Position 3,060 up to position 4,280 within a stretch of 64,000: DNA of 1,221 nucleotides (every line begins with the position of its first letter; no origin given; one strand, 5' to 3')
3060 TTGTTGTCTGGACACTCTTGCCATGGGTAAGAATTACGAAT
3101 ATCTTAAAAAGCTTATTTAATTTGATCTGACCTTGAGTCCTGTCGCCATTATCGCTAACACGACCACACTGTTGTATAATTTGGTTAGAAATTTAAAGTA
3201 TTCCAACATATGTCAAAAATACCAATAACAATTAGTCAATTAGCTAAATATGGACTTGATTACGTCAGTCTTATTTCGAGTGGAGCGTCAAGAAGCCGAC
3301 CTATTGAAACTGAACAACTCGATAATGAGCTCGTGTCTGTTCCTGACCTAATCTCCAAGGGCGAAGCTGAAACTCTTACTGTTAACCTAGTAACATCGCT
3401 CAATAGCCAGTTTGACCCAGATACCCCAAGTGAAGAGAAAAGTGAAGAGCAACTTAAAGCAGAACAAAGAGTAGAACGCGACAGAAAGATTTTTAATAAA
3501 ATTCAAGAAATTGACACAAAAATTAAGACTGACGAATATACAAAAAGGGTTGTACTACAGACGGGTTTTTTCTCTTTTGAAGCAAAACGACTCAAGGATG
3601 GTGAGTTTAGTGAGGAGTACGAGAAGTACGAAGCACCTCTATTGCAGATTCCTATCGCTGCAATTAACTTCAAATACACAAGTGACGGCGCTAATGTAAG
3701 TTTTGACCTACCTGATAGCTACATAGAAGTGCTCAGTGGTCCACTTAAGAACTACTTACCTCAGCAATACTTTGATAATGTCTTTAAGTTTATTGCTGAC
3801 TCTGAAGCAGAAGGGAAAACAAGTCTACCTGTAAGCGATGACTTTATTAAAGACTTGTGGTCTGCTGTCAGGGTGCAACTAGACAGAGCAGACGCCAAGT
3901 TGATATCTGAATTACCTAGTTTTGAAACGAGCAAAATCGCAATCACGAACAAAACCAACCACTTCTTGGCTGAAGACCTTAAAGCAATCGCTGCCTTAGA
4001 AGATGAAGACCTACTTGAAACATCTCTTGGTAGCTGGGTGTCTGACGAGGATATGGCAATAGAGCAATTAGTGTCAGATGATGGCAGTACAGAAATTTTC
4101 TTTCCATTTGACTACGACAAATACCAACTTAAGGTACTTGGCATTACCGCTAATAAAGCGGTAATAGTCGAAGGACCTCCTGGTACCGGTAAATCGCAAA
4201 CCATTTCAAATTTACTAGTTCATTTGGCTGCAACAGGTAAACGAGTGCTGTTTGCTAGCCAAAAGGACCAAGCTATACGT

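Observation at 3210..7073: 1287-aa helicase-nuclease with HheA-like architecture and an extra C-terminal WYL-like domain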

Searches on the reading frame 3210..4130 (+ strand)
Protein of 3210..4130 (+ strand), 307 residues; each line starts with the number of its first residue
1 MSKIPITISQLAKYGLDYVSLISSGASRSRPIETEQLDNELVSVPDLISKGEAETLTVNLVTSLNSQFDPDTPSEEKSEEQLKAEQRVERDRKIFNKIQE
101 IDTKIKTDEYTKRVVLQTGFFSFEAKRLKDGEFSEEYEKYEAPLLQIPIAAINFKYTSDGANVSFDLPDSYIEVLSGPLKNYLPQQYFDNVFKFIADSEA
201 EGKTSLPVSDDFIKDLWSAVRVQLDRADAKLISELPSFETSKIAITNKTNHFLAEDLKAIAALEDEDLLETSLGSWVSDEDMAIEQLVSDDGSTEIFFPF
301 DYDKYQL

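Call 6: search_protein_families(library=pfam, proteins=[window:3210-4130:+], max_evalue=10)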
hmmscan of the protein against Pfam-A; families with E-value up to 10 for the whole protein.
window:3210-4130:+ (307 aa): 0 families
